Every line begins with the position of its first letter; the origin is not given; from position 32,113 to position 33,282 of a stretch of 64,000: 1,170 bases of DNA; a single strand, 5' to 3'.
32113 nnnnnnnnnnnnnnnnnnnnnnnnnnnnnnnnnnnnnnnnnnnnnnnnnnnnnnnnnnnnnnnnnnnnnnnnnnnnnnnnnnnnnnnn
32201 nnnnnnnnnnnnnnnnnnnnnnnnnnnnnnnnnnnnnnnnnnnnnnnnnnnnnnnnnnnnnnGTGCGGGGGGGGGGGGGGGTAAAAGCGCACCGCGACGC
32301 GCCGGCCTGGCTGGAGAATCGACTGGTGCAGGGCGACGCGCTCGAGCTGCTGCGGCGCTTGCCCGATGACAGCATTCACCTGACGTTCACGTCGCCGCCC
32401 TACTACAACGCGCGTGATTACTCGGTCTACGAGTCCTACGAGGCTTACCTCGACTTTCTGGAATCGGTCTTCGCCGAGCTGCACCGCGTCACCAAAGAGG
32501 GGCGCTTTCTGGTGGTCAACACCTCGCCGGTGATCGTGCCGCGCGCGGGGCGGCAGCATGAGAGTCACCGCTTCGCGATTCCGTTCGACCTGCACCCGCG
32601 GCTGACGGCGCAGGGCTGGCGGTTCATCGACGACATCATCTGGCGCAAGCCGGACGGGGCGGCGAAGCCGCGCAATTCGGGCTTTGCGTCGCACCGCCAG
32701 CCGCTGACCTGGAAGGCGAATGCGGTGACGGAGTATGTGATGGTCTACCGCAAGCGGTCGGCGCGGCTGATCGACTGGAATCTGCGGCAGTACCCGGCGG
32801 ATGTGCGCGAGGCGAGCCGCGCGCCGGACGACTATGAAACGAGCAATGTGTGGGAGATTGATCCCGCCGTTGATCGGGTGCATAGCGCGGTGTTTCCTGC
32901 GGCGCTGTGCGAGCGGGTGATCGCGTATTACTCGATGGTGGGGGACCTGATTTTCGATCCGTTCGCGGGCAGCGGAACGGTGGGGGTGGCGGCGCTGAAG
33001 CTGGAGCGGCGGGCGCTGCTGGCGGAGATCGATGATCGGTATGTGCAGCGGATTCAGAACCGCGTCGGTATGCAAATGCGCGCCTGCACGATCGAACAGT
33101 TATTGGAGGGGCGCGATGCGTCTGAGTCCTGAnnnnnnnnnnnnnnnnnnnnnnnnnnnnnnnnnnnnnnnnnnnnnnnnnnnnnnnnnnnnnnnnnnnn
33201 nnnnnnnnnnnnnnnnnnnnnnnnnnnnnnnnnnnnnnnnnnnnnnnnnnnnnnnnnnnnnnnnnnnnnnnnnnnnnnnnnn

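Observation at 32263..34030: Second R-M module: SPPY beta-class MTase preceded by a 15-G tract, with an overlapping PD-(D/E)XK endonuclease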

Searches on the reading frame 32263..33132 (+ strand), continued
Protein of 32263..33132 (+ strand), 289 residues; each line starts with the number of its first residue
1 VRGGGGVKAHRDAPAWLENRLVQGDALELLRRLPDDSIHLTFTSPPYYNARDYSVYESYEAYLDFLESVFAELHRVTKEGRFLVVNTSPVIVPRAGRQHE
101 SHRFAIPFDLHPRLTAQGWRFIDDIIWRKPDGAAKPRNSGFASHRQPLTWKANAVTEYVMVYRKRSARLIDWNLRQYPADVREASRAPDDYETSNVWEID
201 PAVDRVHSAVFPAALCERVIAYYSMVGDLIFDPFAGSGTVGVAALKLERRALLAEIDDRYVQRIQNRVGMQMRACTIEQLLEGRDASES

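Call 41: search_solved_structures(query=P0002, max_evalue=0.001)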
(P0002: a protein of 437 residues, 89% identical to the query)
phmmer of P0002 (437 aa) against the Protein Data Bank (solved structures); distinct sequences matched with E-value up to 0.001: 12.
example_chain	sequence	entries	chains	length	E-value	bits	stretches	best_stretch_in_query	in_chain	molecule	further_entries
2zie_A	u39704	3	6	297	8.5e-28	100.8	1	167-417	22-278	Putative modification methylase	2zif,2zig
8s9n_A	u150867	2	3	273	1.6e-13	53.8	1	334-417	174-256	DNA cytosine-N4 methyltransferase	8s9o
8s9m_A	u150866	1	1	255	1.7e-13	53.7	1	333-417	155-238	DNA cytosine-N4 methyltransferase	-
6pbd_A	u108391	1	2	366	1.1e-11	47.8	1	167-419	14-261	Modification methylase CcrMI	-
1boo_A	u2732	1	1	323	4.3e-07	32.7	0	169-232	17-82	PROTEIN (N-4 CYTOSINE-SPECIFIC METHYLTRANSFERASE PVU II)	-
1eg2_A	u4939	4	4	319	1.3e-06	31.1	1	173-403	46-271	MODIFICATION METHYLASE RSRI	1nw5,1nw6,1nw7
1nw8_A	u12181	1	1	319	1.3e-06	31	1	173-403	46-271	MODIFICATION METHYLASE RSRI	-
1g60_A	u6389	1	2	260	5.3e-06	29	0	352-411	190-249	Adenine-specific Methyltransferase MboIIA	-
5hek_A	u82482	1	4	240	1.7e-05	27.4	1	357-419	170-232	Adenine specific DNA methyltransferase (DpnA)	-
5hfj_A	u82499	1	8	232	3.2e-05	26.4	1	357-418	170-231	Adenine specific DNA methyltransferase (DpnA)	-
8urk_A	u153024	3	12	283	6.4e-05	25.5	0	352-422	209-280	Methyltransferase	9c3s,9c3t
9c3u_A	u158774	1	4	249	0.0003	23.3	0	352-416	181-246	Methyltransferase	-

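Call 43: list_cluster_members(proteins=[P0001, P0002, P0003, P0004, P0005, P0006, P0007, P0008, P0010, P0012])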
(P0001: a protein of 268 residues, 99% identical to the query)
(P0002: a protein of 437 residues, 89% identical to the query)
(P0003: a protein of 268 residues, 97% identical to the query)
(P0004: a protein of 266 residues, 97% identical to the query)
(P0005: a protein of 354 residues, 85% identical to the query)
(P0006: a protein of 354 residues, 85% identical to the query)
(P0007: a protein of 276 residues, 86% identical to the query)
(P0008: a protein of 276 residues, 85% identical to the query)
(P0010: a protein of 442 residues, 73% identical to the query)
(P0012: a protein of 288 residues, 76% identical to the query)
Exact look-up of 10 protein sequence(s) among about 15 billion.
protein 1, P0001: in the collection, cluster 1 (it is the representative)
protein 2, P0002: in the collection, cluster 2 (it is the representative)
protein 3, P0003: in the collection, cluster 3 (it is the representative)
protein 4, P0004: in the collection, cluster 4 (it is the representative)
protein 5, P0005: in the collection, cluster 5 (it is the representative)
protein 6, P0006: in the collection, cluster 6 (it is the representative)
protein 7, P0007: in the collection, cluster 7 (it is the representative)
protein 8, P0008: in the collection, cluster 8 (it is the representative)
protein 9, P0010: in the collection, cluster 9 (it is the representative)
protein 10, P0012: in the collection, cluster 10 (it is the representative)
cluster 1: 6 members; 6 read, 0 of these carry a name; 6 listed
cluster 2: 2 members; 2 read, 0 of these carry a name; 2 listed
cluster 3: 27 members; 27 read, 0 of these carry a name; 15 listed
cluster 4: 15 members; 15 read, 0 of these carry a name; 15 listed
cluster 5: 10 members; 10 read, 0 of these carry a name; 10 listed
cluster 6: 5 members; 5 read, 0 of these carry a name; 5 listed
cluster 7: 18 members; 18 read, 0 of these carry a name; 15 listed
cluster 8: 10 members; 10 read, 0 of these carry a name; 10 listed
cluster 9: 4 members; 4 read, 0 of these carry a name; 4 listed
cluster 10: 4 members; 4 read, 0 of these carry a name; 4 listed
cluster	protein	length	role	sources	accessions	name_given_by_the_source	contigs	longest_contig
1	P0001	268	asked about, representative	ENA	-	-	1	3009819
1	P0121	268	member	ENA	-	-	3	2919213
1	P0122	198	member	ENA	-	-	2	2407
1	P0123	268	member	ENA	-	-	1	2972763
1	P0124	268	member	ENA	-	-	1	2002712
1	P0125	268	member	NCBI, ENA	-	-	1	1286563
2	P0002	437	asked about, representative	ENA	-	-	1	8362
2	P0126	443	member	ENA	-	-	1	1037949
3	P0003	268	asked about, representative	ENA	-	-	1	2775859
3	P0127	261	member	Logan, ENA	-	-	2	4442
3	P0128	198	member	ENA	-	-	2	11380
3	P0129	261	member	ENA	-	-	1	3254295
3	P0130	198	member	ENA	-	-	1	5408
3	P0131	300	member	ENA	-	-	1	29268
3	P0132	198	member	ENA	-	-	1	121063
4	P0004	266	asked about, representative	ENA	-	-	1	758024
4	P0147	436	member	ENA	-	-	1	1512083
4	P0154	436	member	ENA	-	-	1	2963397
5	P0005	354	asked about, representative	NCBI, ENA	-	-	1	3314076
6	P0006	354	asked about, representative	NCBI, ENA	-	-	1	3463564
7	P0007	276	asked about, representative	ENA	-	-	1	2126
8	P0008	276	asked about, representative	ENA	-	-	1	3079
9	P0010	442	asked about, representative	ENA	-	-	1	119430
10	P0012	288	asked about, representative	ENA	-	-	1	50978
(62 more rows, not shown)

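Call 45: find_encoding_contigs(protein=P0147, flank=8000, max_places=4)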
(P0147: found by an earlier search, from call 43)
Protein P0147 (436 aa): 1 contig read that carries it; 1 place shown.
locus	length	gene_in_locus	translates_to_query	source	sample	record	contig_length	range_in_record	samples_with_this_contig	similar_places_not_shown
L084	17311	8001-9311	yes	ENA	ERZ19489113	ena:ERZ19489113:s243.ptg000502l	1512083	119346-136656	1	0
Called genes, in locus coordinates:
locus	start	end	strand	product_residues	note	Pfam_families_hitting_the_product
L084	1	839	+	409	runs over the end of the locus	PF14213:DUF4325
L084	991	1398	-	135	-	PF18478:PIN_10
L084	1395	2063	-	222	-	PF04255:DUF433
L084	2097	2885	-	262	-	PF11716:MDMPI_N, PF12867:DinB_2 (weak)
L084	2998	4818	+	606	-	PF03235:GmrSD_N, PF07510:GmrSD_C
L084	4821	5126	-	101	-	-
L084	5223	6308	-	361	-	PF00296:Bac_luciferase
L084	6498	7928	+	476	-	PF06965:Na_H_antiport_1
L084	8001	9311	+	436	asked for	PF13646:HEAT_2, PF01555:N6_N4_Mtase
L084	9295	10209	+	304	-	PF09516:RE_CfrBI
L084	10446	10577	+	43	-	-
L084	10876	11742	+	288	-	PF00941:FAD_binding_5, PF03450:CO_deh_flav_C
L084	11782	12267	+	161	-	PF00111:Fer2 (weak), PF01799:Fer2_2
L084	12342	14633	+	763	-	PF01315:Ald_Xan_dh_C, PF02738:MoCoBD_1, PF20256:MoCoBD_2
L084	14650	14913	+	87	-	PF02597:ThiS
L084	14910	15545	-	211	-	-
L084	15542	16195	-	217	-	PF13521:AAA_28 (faint)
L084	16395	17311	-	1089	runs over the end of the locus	PF13936:HTH_38, PF00665:rve (weak), PF08495:FIST, PF10442:FIST_C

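Call 46: find_encoding_contigs(protein=P0154, flank=8000, max_places=4)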
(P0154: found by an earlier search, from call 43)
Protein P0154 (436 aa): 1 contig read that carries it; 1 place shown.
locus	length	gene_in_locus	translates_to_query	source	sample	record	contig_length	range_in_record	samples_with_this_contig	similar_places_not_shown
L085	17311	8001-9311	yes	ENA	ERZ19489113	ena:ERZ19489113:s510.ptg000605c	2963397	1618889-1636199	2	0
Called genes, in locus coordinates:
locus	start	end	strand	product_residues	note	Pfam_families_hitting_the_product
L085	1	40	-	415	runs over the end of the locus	PF02515:CoA_transf_3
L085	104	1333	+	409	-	PF14213:DUF4325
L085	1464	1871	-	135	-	PF18478:PIN_10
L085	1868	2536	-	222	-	PF04255:DUF433 (weak)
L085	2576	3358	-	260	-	PF11716:MDMPI_N, PF12867:DinB_2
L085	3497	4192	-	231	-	-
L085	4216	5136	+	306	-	PF01555:N6_N4_Mtase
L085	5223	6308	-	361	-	PF00296:Bac_luciferase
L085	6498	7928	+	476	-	PF06965:Na_H_antiport_1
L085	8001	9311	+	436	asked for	PF13646:HEAT_2, PF01555:N6_N4_Mtase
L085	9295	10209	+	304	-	PF09516:RE_CfrBI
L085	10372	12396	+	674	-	-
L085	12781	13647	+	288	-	PF00941:FAD_binding_5, PF03450:CO_deh_flav_C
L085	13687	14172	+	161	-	PF00111:Fer2, PF01799:Fer2_2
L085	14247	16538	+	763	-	PF01315:Ald_Xan_dh_C, PF02738:MoCoBD_1, PF20256:MoCoBD_2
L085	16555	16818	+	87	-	PF02597:ThiS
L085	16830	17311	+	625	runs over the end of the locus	PF03235:GmrSD_N, PF07510:GmrSD_C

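Call 47: find_encoding_contigs(protein=P0121, flank=8000, max_places=6)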
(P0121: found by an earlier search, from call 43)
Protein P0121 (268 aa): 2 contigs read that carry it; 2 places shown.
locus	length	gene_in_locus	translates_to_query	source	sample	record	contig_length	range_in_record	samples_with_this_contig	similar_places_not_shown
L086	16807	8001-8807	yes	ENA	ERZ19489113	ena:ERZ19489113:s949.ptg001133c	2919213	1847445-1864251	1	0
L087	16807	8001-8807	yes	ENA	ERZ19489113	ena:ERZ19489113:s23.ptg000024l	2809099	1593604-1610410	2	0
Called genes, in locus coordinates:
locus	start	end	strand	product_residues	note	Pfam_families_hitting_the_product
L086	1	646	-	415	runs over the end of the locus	PF02515:CoA_transf_3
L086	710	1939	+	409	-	PF14213:DUF4325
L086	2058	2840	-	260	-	PF11716:MDMPI_N, PF12867:DinB_2 (weak)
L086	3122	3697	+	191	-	PF09553:RE_Eco47II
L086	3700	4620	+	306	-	PF01555:N6_N4_Mtase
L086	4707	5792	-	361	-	PF00296:Bac_luciferase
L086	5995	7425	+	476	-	PF06965:Na_H_antiport_1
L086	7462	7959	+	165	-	PF13646:HEAT_2, PF02985:HEAT (faint), PF13646:HEAT_2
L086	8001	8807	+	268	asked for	PF01555:N6_N4_Mtase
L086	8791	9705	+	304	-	PF09516:RE_CfrBI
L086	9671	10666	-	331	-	-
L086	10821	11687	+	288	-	PF00941:FAD_binding_5, PF03450:CO_deh_flav_C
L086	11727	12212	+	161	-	PF00111:Fer2, PF01799:Fer2_2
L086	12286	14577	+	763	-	PF01315:Ald_Xan_dh_C, PF02738:MoCoBD_1, PF20256:MoCoBD_2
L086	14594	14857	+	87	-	PF02597:ThiS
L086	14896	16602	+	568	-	PF03235:GmrSD_N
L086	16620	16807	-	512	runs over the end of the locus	PF01555:N6_N4_Mtase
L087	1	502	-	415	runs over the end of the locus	PF02515:CoA_transf_3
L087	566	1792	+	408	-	PF14213:DUF4325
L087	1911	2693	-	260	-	PF11716:MDMPI_N, PF12867:DinB_2 (weak)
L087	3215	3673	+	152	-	PF02086:MethyltransfD12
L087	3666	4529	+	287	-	PF09556:RE_HaeIII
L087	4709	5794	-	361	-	PF00296:Bac_luciferase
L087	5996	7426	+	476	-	PF06965:Na_H_antiport_1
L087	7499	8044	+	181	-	PF13646:HEAT_2, PF02985:HEAT (faint), PF13646:HEAT_2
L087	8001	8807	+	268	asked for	PF01555:N6_N4_Mtase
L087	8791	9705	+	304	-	PF09516:RE_CfrBI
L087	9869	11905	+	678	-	-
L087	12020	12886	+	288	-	PF00941:FAD_binding_5, PF03450:CO_deh_flav_C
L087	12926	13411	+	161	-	PF00111:Fer2 (weak), PF01799:Fer2_2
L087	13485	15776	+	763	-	PF01315:Ald_Xan_dh_C, PF02738:MoCoBD_1, PF20256:MoCoBD_2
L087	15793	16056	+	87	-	PF02597:ThiS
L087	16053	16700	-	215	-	-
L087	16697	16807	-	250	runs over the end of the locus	-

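Call 63: predict_structure(alignment_id=A3)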
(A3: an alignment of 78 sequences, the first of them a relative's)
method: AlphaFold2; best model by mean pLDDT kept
length: 437 residues; sequences in the alignment: 78
mean_pLDDT: 87.1   pTM: 0.83
mean pLDDT of the five models: 87.1, 86.9, 85.6, 85.4, 84.7
residues with pLDDT >= 90: 293; 70-90: 70; 50-70: 49; < 50: 25
segments of 3 or more residues with pLDDT < 50: 1-5, 148-153, 196-201, 287-290, 297-299
pLDDT, mean of each block of 10 residues (from residue 1): 49 88 98 97 97 98 98 97 98 98 95 97 96 91 59 68 98 97 97 62 76 95 97 79 71 84 96 83 55 52 79 90 94 84 84 70 94 98 94 98 95 94 98 95
secondary structure, 60 per line:
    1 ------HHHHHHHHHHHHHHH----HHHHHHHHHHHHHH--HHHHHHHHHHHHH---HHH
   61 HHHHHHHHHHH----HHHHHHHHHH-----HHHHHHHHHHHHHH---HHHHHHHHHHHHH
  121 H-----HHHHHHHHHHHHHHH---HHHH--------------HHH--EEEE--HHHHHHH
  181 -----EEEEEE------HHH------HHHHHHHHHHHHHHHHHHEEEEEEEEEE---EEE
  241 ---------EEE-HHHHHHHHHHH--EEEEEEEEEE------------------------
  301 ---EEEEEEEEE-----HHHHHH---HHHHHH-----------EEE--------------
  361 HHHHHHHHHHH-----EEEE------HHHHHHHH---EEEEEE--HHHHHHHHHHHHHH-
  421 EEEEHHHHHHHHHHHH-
elements in order: H7-21 H26-39 H42-54 H58-71 H76-85 H91-104 H108-121 H127-141 H145-148 E168-171 H174-180 E186-191 H207-224 E225-234 E238-240 E250-252 H254-264 E267-276 E304-312 H318-323 H327-332 E344-346 H361-371 E377-380 H387-394 E398-403 H406-419 E421-424 H425-436

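Call 65: fold_search(model_id=the predicted structure, library=pdb)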
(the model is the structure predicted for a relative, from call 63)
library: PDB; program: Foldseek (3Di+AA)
matches with E <= 10: 1426; with E <= 0.001: 109
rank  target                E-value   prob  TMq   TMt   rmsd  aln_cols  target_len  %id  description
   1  2zig_A                1.6e-16  1.00  0.46  0.83   4.3       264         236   30  Crystal Structure of TTHA0409, Putative DNA Modification Methylase from Thermus thermophilus HB8 (released 2008-07-29)
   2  2zie_B                2.6e-16  1.00  0.44  0.81   4.4       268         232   29  Crystal Structure of TTHA0409, Putatative DNA Modification Methylase from Thermus thermophilus HB8- Selenomethionine d (released 2008-07-29)
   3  2zif_B                3.6e-16  1.00  0.47  0.81   4.1       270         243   28  Crystal Structure of TTHA0409, Putative DNA Modification Methylase from Thermus thermophilus HB8- Complexed with S-Ade (released 2008-07-29)
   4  2zig_B                5.5e-16  1.00  0.46  0.82   4.1       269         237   29  Crystal Structure of TTHA0409, Putative DNA Modification Methylase from Thermus thermophilus HB8 (released 2008-07-29)
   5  2zie_A                7.4e-16  1.00  0.46  0.84   3.6       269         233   29  Crystal Structure of TTHA0409, Putatative DNA Modification Methylase from Thermus thermophilus HB8- Selenomethionine d (released 2008-07-29)
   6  2zif_A                9.0e-16  1.00  0.45  0.80   4.6       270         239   29  Crystal Structure of TTHA0409, Putative DNA Modification Methylase from Thermus thermophilus HB8- Complexed with S-Ade (released 2008-07-29)
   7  8s9o_B                9.8e-14  1.00  0.39  0.74   5.6       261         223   25  DNA cytosine-N4 methyltransferase (residues 61-324) from the Bdelloid rotifer Adineta vaga - P1 crystal form (released 2023-08-02)
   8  8s9m                  1.2e-13  1.00  0.41  0.69   5.4       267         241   25  DNA cytosine-N4 methyltransferase (residues 79-324) from the Bdelloid rotifer Adineta vaga (released 2023-08-02)
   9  6pbd_B                2.1e-13  1.00  0.43  0.56   4.3       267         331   25  DNA N6-Adenine Methyltransferase CcrM In Complex with Double-Stranded DNA Oligonucleotide Containing Its Recognition S (released 2019-10-23)
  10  8s9o_A                3.1e-13  1.00  0.38  0.70   6.4       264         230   23  DNA cytosine-N4 methyltransferase (residues 61-324) from the Bdelloid rotifer Adineta vaga - P1 crystal form (released 2023-08-02)
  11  8s9n                  4.3e-13  1.00  0.38  0.72   5.7       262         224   24  DNA cytosine-N4 methyltransferase (residues 61-324) from the Bdelloid rotifer Adineta vaga - C2 crystal form (released 2023-08-02)
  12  6pbd_A                4.9e-13  1.00  0.44  0.54   6.5       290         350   22  DNA N6-Adenine Methyltransferase CcrM In Complex with Double-Stranded DNA Oligonucleotide Containing Its Recognition S (released 2019-10-23)
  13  1g60_A                6.0e-11  1.00  0.41  0.73   6.8       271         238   20  Crystal Structure of Methyltransferase MboIIa (Moraxella bovis) (released 2002-05-01)
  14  5hfj_C                1.2e-10  1.00  0.38  0.77   4.5       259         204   18  crystal structure of M1.HpyAVI-SAM complex (released 2016-11-16)
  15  1g60_B                1.8e-10  1.00  0.41  0.75   7.5       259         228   20  Crystal Structure of Methyltransferase MboIIa (Moraxella bovis) (released 2002-05-01)
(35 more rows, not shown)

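Call 78: search_protein_families(library=ncbifam, proteins=[P0002], max_evalue=0.001)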
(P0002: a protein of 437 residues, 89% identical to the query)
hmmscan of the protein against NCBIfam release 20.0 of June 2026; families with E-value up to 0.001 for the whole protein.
P0002 (437 aa): 3 families
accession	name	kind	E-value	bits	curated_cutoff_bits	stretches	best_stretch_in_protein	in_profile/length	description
NF008572.0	PRK11524.1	equivalog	1e-18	67.5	292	2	355-413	195-253/294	adenine-specific DNA-methyltransferase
NF050803.1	DnaMtaseCcrMCaul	equivalog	3.4e-17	62.4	830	1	166-417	3-248/350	adenine-specific DNA-methyltransferase CcrM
NF010253.0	PRK13699.1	subfamily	6.6e-10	39.1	244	1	350-418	139-207/226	DNA methyltransferase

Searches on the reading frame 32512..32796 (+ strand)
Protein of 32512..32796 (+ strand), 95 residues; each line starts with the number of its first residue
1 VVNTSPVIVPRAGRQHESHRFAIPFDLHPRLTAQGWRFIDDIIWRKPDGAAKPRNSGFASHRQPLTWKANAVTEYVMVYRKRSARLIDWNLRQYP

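Call 59: find_related_loci(query=window:32512-32796:+, collection=metagenome_contigs, flank=2500)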
Query seq(95 aa) (95 aa) in metagenome_contigs; peptide patterns used: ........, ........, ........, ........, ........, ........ (x = any residue, [..] = any of these).
437 stretches matched a pattern; 28 encode a relative of the query (tblastn E <= 1e-3); 28 distinct loci.
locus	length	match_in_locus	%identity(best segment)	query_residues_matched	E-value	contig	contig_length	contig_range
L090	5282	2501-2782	68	1-94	3e-43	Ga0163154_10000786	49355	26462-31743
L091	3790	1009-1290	68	1-94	3e-43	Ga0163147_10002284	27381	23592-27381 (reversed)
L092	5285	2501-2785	62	1-95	9e-43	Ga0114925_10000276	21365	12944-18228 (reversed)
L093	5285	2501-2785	62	1-95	9e-43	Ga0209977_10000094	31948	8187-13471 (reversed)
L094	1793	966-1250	63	1-95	6e-43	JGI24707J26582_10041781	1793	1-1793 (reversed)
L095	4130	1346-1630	64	1-95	3e-42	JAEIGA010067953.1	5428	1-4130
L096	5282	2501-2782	63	1-94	2e-41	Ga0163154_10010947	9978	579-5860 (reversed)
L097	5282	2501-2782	63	1-94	2e-41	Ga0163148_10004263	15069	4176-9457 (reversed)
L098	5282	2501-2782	63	1-94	2e-41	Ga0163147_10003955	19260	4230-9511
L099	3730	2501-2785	61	1-95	9e-41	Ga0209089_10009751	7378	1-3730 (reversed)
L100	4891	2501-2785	61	1-95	9e-41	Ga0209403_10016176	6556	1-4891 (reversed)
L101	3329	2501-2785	61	1-95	9e-41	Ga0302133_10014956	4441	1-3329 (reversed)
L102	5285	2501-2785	61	1-95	9e-41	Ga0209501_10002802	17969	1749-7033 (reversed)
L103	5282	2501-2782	62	1-94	6e-41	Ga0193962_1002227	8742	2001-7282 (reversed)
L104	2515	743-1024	61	1-94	2e-40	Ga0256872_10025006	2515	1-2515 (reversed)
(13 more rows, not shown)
